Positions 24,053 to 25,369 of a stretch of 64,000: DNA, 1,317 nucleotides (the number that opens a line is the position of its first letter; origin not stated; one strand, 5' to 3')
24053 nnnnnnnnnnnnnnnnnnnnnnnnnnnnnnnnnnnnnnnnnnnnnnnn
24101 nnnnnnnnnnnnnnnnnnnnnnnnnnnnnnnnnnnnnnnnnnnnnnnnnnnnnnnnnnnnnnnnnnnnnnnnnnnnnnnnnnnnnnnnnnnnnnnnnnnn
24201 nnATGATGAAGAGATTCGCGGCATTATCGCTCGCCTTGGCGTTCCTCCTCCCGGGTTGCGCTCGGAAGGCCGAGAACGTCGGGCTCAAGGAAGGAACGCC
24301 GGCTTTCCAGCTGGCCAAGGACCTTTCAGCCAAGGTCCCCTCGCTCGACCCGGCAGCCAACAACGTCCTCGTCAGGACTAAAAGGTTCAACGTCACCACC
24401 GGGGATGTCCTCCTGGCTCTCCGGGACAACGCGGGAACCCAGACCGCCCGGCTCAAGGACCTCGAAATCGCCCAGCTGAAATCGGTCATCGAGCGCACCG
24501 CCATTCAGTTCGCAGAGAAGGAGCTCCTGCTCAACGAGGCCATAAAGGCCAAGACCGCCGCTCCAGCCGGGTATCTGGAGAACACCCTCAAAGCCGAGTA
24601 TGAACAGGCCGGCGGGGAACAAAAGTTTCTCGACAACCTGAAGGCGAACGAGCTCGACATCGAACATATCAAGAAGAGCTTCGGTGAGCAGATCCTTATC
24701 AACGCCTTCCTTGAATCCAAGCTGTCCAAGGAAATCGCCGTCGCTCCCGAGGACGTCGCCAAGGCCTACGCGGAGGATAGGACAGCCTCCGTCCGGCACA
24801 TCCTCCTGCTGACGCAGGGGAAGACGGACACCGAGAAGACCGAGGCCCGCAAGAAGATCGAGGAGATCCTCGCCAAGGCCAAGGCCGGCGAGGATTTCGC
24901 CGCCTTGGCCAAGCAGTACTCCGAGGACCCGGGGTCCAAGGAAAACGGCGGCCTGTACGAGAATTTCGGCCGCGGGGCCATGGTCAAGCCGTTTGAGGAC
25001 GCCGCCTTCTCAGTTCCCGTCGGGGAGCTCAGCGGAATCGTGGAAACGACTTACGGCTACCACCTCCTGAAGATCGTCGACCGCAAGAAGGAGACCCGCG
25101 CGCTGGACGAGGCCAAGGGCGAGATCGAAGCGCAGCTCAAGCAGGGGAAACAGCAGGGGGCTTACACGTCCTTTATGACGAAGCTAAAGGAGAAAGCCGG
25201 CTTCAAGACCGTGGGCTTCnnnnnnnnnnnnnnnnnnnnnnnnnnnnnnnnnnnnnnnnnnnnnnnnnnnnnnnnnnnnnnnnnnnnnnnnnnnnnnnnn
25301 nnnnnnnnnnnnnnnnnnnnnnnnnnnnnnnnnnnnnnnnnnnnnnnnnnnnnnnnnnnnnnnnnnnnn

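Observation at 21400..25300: Tandem paralogous parvulin lipoproteins with a duplicated 3' flank and a possible remnant 5' fragment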

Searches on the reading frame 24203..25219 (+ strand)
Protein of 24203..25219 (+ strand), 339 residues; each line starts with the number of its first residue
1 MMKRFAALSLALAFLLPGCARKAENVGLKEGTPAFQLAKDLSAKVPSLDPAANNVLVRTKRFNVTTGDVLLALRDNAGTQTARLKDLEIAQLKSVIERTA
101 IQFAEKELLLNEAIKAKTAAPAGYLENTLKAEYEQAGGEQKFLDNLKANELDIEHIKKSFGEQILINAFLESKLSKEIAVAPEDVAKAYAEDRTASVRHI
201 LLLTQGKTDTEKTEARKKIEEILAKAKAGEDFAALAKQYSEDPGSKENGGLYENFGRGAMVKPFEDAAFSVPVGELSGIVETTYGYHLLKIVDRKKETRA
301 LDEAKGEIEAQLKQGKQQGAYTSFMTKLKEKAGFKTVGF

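Call 5: search_protein_families(library=pfam, proteins=[window:24203-25219:+])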
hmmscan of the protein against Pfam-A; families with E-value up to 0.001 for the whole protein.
window:24203-25219:+ (339 aa): 3 families
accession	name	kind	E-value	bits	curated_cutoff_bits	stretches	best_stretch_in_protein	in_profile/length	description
PF13616.12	Rotamase_3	-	1.4e-34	119.5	22.5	1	190-295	12-116/116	PPIC-type PPIASE domain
PF00639.27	Rotamase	-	1.8e-27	96.6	21.7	1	199-292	1-96/97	PPIC-type PPIASE domain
PF13145.12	Rotamase_2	-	6.2e-11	43.6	27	1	211-305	30-120/121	PPIC-type PPIASE domain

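Call 12: find_homologous_proteins(query=window:24203-25219:+, max_evalue=1e-20)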
Query window:24203-25219:+ (339 aa): 2060 proteins with E <= 1e-20 among 8000 candidates; the best 120 are listed.
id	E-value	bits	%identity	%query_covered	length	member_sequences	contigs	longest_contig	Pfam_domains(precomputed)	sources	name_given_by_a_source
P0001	1.8e-208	709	100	100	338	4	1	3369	PF13145.13,PF00639.28,PF13616.13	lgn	-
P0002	7.0e-181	619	85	100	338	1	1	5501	PF13145.13,PF00639.28,PF13616.13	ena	-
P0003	3.2e-180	617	85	100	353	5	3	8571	PF13145.13,PF00639.28,PF13616.13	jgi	jgi:hypothetical protein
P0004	5.1e-180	616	85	100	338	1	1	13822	PF13145.13,PF00639.28,PF13616.13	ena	-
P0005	8.4e-176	602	83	100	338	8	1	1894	PF13145.13,PF00639.28,PF13616.13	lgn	-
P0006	4.8e-175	600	84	100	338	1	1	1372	PF13145.13,PF00639.28,PF13616.13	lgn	-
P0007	2.8e-174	597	83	100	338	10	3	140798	PF13145.13,PF00639.28,PF13616.13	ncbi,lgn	-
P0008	2.8e-172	590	83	100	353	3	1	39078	PF13145.13,PF00639.28,PF13616.13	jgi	jgi:parvulin-like peptidyl-prolyl isomerase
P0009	1.0e-171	589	82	100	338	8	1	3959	PF13145.13,PF00639.28,PF13616.13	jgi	-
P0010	4.9e-171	586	82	100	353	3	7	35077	PF13145.13,PF00639.28,PF13616.13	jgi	jgi:foldase protein PrsA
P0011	1.4e-170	585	81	100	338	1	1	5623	PF13145.13,PF00639.28,PF13616.13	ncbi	-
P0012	1.5e-169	581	81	100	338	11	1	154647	PF13145.13,PF00639.28,PF13616.13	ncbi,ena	-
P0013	7.9e-166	569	80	100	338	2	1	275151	PF13145.13,PF00639.28,PF13624.12,PF13616.13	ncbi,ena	-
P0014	1.2e-157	542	76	94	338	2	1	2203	PF13145.13,PF00639.28,PF13616.13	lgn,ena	-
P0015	1.9e-157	542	78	100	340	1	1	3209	PF13145.13,PF00639.28,PF13616.13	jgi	jgi:parvulin-like peptidyl-prolyl isomerase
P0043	3.6e-135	469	65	100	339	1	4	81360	PF13145.13,PF00639.28,PF13616.13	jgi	-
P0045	1.2e-134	467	64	100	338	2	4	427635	PF13145.13,PF00639.28,PF13616.13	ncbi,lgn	-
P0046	5.3e-133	461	63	100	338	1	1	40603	PF13145.13,PF00639.28,PF13616.13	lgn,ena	-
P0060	4.3e-115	403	59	100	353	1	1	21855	PF13145.13,PF00639.28,PF13616.13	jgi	jgi:foldase protein PrsA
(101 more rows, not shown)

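Call 14: find_related_loci(query=A2, collection=genome_contigs, flank=6000)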
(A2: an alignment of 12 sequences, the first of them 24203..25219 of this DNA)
Query A2 (339 aa) in genome_contigs; peptide patterns used: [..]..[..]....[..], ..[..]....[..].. (x = any residue, [..] = any of these).
600 stretches matched a pattern (row limit reached: there are more); 592 encode a relative of the query (tblastn E <= 1e-3); the best 80 are kept; 79 distinct loci.
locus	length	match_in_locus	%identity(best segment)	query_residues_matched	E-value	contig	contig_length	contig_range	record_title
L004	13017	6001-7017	80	1-339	1e-164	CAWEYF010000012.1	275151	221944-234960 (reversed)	MAG: Candidatus Aminicenantes bacterium isolate MFD05942.bin.3.643 genome assembly, contig: contig_26064, whole genome s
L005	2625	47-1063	71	1-339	1e-173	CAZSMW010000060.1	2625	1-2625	MAG TPA_asm: uncultured Eubacteriales bacterium isolate binchicken_co255_252 genome assembly, contig: k141_5913328, whol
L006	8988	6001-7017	68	1-339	6e-158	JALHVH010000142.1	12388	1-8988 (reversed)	MAG: Candidatus Aminicenantes bacterium isolate PFL71 seq_973029, whole genome shotgun sequence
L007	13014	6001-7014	83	2-339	1e-178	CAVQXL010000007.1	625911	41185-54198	MAG: Candidatus Aminicenantes bacterium isolate MFD10007.bin.2.27 genome assembly, contig: contig_8419, whole genome sho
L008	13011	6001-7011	58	1-337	3e-126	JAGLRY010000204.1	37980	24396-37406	MAG: Candidatus Aminicenantes bacterium isolate RS_9_36 ROV157_9.bin.36.fa_204, whole genome shotgun sequence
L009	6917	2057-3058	56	2-335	5e-125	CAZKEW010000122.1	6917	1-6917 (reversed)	MAG TPA_asm: uncultured Eubacteriales bacterium isolate binchicken_co266_180 genome assembly, contig: NODE_23704_length_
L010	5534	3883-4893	56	1-337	1e-123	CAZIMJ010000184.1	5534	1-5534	MAG TPA_asm: uncultured Eubacteriales bacterium isolate SRP185410_co1_364 genome assembly, contig: k141_486705, whole ge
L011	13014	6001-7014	54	2-339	1e-119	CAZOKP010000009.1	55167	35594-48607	MAG TPA_asm: uncultured Eubacteriales bacterium isolate binchicken_co189_413 genome assembly, contig: NODE_335_length_55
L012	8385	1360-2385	58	2-339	2e-119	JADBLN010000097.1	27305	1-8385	MAG: Acidobacteria bacterium isolate Bin2_14.8m NODE_89_length_27305_cov_16.924294, whole genome shotgun sequence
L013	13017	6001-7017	55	2-339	2e-117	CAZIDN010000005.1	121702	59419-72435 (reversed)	MAG TPA_asm: uncultured Eubacteriales bacterium isolate binchicken_co376_288 genome assembly, contig: NODE_71_length_121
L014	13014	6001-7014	53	2-339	4e-114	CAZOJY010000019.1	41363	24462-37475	MAG TPA_asm: uncultured Eubacteriales bacterium isolate binchicken_co275_143 genome assembly, contig: NODE_926_length_41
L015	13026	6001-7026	55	2-339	2e-112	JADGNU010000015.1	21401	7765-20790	MAG: Candidatus Aminicenantes bacterium isolate Chersky.35_14 contig-100_398, whole genome shotgun sequence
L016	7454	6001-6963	55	19-339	9e-112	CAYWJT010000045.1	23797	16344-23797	MAG TPA_asm: uncultured Eubacteriales bacterium isolate binchicken_co107_393 genome assembly, contig: NODE_5312_length_2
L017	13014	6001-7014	49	2-339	3e-111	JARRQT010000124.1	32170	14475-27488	MAG: Calditrichia bacterium isolate Spart_209_MAG scaffold_3915, whole genome shotgun sequence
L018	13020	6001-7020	56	2-339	2e-110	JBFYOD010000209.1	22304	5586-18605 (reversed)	MAG: Candidatus Aminicenantes bacterium isolate PPR_0111 k121_1268103, whole genome shotgun sequence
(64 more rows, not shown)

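Call 22: search_protein_families(library=pfam, proteins=[L004:3202-4431:+], max_evalue=1)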
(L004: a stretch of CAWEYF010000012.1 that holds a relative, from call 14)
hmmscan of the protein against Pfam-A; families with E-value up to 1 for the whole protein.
L004:3202-4431:+ (410 aa): 2 families
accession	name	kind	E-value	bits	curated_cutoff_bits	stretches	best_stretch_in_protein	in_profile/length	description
PF20583.3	DUF6786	-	2.8e-151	504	27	1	32-406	3-375/376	Family of unknown function (DUF6786)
PF16158.11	N_BRCA1_IG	-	0.033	15.2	28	0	201-246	16-69/108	Ig-like domain from next to BRCA1 gene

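Call 23: search_protein_families(library=ncbifam, proteins=[L004:3202-4431:+, window:24203-25219:+], max_evalue=1)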
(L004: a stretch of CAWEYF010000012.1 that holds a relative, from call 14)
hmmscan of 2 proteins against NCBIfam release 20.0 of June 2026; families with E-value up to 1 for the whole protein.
L004:3202-4431:+ (410 aa): 0 families

window:24203-25219:+ (339 aa): 10 families
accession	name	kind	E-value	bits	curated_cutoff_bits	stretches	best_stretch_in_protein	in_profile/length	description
NF002824.0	PRK02998.1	subfamily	1.8e-30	106.3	360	1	216-324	145-252/283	peptidylprolyl isomerase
NF000809.0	PRK00059.1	equivalog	2.6e-27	96.1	303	1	84-336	82-330/336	peptidylprolyl isomerase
NF002846.0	PRK03095.1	equivalog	2.1e-26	93.1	361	1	214-331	144-256/287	peptidylprolyl isomerase PrsA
NF002827.0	PRK03002.1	equivalog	6.3e-19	68.1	343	1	125-317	76-247/285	peptidylprolyl isomerase PrsA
TIGR02933.1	nifM_nitrog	equivalog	1e-13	51.8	168.2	1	89-314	21-241/256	nitrogen fixation protein NifM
NF008038.0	PRK10770.1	equivalog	1.7e-13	50.2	394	1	196-305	286-393/431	peptidylprolyl isomerase SurA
NF011969.0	PRK15441.1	equivalog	5.6e-13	49.1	127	1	217-295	16-93/93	peptidylprolyl isomerase PpiC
NF003356.0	PRK04405.1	subfamily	2.6e-12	46.4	339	1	142-316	95-257/299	peptidylprolyl isomerase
NF008054.0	PRK10788.1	equivalog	7.7e-12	44.7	493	1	173-332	242-397/626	peptidylprolyl isomerase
NF047408.1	SA0632_fam_LP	equivalog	0.37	10.5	70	1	2-30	1-29/68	SA0632 family lipoprotein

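Call 52: find_encoding_contigs(protein=P0060, flank=8000, max_places=3)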
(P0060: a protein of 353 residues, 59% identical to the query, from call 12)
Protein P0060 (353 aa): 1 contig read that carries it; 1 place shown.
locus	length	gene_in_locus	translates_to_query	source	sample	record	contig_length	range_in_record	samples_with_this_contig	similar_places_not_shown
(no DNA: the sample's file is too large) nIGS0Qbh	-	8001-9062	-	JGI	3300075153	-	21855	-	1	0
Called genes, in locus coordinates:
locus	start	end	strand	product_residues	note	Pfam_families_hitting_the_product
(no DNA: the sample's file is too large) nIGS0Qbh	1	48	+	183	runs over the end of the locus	-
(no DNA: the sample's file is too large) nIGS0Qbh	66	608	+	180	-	PF01862:PvlArgDC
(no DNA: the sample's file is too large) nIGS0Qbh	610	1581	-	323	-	PF13623:SurA_N_2, PF13624:SurA_N_3, PF09312:SurA_N, PF13145:Rotamase_2, PF13616:Rotamase_3, PF00639:Rotamase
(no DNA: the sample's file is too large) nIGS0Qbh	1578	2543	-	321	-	PF13145:Rotamase_2, PF13616:Rotamase_3, PF00639:Rotamase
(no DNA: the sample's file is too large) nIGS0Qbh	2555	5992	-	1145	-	PF17757:UvrB_inter, PF02559:CarD_TRCF_RID, PF00270:DEAD, PF04851:ResIII (weak), PF00271:Helicase_C, PF22590:Cas3-like_C_2 (weak), PF03461:TRCF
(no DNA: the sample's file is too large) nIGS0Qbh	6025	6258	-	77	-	-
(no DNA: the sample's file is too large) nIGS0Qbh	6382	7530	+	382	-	PF07722:Peptidase_C26, PF00117:GATase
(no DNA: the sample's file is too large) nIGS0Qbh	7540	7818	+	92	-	-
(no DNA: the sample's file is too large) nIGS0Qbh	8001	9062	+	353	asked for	PF13145:Rotamase_2, PF13616:Rotamase_3, PF00639:Rotamase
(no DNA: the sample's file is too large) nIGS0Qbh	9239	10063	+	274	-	PF20583:DUF6786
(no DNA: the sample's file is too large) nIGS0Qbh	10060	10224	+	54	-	PF20583:DUF6786 (weak)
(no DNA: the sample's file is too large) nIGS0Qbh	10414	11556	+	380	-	PF01262:AlaDh_PNT_C (weak), PF02254:TrkA_N (weak), PF03435:Sacchrp_dh_NADP, PF03446:NAD_binding_2 (weak), PF13460:NAD_binding_10 (weak), PF16653:Sacchrp_dh_C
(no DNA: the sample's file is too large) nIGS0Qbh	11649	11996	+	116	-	?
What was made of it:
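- Tried and rejected: This would show a third par1 junction, but it was not retrievable (call 52).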

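Call 57: find_encoding_contigs(protein=P0045, flank=10000, max_places=1)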
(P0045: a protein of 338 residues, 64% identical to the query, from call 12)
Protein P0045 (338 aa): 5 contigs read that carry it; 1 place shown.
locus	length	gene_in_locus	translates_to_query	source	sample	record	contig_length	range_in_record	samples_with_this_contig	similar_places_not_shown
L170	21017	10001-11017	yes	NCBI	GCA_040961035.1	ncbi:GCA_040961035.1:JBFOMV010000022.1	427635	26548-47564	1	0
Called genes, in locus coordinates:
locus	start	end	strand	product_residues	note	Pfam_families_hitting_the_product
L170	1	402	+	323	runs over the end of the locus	PF04748:Polysacc_deac_2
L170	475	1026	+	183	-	-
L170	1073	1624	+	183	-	PF01862:PvlArgDC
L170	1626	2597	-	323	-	PF13623:SurA_N_2, PF13624:SurA_N_3, PF09312:SurA_N, PF13145:Rotamase_2, PF00639:Rotamase, PF13616:Rotamase_3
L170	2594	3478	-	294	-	PF13145:Rotamase_2, PF13616:Rotamase_3, PF00639:Rotamase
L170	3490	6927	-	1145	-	PF17757:UvrB_inter, PF02559:CarD_TRCF_RID, PF00270:DEAD, PF04851:ResIII (weak), PF00271:Helicase_C, PF22590:Cas3-like_C_2 (weak), PF03461:TRCF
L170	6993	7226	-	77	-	-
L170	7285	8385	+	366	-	PF07722:Peptidase_C26, PF00117:GATase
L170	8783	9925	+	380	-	PF01262:AlaDh_PNT_C (weak), PF03435:Sacchrp_dh_NADP, PF13460:NAD_binding_10 (weak), PF16653:Sacchrp_dh_C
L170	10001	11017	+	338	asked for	PF13145:Rotamase_2, PF13616:Rotamase_3, PF00639:Rotamase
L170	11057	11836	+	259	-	PF02673:BacA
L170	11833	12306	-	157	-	PF01467:CTP_transf_like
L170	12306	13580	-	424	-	PF00005:ABC_tran, PF14524:Wzt_C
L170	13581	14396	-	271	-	PF01061:ABC2_membrane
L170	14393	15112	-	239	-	PF05175:MTS, PF02475:TRM5-TYW2_MTfase (weak), PF06325:PrmA (weak), PF13649:Methyltransf_25 (weak), PF07669:Eco57I (weak)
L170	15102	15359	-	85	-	PF02823:ATP-synt_DE_N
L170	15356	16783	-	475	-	PF02874:ATP-synt_ab_N, PF00006:ATP-synt_ab, PF22919:ATP-synt_VA_C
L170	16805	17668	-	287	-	PF00231:ATP-synt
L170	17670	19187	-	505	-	PF02874:ATP-synt_ab_N, PF00006:ATP-synt_ab, PF06745:ATPase (weak), PF00306:ATP-synt_ab_C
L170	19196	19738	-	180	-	PF00213:OSCP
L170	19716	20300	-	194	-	PF00430:ATP-synt_B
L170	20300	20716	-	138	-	-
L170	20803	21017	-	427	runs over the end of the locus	PF08245:Mur_ligase_M, PF27239:FOL3_C, PF02875:Mur_ligase_C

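Call 58: find_encoding_contigs(protein=P0043, flank=10000, max_places=1)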
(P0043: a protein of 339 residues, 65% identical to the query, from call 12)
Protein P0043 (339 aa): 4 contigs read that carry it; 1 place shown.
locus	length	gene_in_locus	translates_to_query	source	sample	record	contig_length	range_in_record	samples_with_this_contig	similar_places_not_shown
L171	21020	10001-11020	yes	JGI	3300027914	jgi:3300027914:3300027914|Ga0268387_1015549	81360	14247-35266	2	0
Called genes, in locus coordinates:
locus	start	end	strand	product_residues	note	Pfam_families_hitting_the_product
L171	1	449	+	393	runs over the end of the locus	PF04748:Polysacc_deac_2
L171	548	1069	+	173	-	-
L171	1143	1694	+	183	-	PF01862:PvlArgDC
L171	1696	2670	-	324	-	PF13623:SurA_N_2, PF13624:SurA_N_3, PF09312:SurA_N, PF13145:Rotamase_2, PF13616:Rotamase_3, PF00639:Rotamase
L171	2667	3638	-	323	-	PF13145:Rotamase_2, PF13616:Rotamase_3, PF00639:Rotamase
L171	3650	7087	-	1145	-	PF17757:UvrB_inter, PF02559:CarD_TRCF_RID, PF00270:DEAD, PF00271:Helicase_C, PF03461:TRCF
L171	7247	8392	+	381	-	PF07722:Peptidase_C26, PF00117:GATase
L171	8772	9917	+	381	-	PF03435:Sacchrp_dh_NADP, PF16653:Sacchrp_dh_C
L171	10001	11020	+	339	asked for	PF13145:Rotamase_2, PF13616:Rotamase_3, PF00639:Rotamase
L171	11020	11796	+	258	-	PF02673:BacA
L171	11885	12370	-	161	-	PF01467:CTP_transf_like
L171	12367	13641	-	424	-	PF00005:ABC_tran, PF14524:Wzt_C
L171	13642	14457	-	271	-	PF01061:ABC2_membrane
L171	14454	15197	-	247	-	PF05175:MTS, PF13489:Methyltransf_23 (faint), PF00398:RrnaAD, PF06325:PrmA (weak), PF13847:Methyltransf_31 (weak), PF08241:Methyltransf_11 (faint), PF13649:Methyltransf_25, PF07669:Eco57I (weak), +1 more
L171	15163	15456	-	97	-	PF02823:ATP-synt_DE_N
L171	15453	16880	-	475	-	PF02874:ATP-synt_ab_N, PF00006:ATP-synt_ab, PF22919:ATP-synt_VA_C, PF18269:T3SS_ATPase_C (faint)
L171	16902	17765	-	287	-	PF00231:ATP-synt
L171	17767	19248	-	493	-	-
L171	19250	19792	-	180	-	PF00213:OSCP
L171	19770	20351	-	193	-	PF00430:ATP-synt_B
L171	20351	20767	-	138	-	-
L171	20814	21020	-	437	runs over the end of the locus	PF08245:Mur_ligase_M, PF02875:Mur_ligase_C, PF27239:FOL3_C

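Call 59: find_encoding_contigs(protein=P0046, flank=10000, max_places=1)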
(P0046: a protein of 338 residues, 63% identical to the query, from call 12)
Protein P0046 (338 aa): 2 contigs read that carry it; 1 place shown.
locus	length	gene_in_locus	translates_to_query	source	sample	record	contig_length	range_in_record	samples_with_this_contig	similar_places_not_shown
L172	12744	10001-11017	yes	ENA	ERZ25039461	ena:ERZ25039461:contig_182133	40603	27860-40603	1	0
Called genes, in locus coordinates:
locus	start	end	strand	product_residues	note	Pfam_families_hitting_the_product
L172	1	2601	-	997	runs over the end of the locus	PF17757:UvrB_inter, PF22590:Cas3-like_C_2 (faint), PF02559:CarD_TRCF_RID, PF04851:ResIII, PF00270:DEAD, PF00271:Helicase_C, PF03461:TRCF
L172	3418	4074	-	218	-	-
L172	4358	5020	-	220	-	PF00005:ABC_tran, PF13401:AAA_22 (faint), PF13304:AAA_21 (faint)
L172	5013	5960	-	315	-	PF00664:ABC_membrane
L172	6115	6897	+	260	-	-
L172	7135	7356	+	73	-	-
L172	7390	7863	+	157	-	-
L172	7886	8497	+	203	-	PF13186:SPASM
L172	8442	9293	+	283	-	PF04055:Radical_SAM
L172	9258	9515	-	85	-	-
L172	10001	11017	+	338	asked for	PF13145:Rotamase_2, PF13616:Rotamase_3, PF00639:Rotamase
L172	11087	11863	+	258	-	PF02673:BacA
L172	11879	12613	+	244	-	PF01875:Memo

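Call 63: search_solved_structures(query=window:24203-25219:+, max_evalue=0.001, show_alignments=0)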
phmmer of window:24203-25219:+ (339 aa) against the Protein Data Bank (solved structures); distinct sequences matched with E-value up to 0.001: 67 (the best 60 are shown).
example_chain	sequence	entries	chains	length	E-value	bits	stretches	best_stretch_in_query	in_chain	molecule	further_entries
6vj6_A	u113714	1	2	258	3.6e-26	95.8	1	216-318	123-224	Peptidylprolyl isomerase (PrsA)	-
1m5y_A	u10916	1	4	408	3.4e-19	73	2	197-300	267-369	Survival protein surA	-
9hg5_F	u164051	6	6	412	3.5e-19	72.9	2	197-300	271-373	Chaperone SurA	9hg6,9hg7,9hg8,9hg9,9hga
8pz1_F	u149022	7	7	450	5e-19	72.4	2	197-300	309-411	Chaperone SurA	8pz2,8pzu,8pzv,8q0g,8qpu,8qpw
8qpv_F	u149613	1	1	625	1.5e-18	70.9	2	196-300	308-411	Chaperone SurA,Outer membrane protein X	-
8qp5_P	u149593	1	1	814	3.3e-18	69.7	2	197-300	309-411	Chaperone SurA,Serine protease EspP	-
5htf_A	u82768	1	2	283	1.8e-17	67.3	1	127-310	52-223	Foldase protein PrsA 1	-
6xd8_A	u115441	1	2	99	1.2e-16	64.6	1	215-294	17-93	Foldase protein PrsA 1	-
2m1i_A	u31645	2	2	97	6.7e-16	62.1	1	222-290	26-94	Parvulin-like peptidyl-prolyl isomerase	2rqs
2m08_A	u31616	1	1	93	3.8e-15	59.6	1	221-290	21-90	PpiC-type peptidyl-prolyl cis-trans isomerase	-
6vj4_A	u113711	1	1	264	1.8e-13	54.1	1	218-316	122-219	Peptidylprolyl isomerase PrsA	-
2rud_A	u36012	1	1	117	2.2e-13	53.9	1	205-289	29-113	Peptidyl-prolyl cis-trans isomerase NIMA-interacting 1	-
8hm4_A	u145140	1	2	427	1e-12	51.7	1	133-296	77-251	Peptidylprolyl isomerase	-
8hm3_B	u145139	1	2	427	1e-12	51.7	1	133-296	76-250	Peptidylprolyl isomerase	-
3rfw_A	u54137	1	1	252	1.3e-12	51.4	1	161-313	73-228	Cell-binding factor 2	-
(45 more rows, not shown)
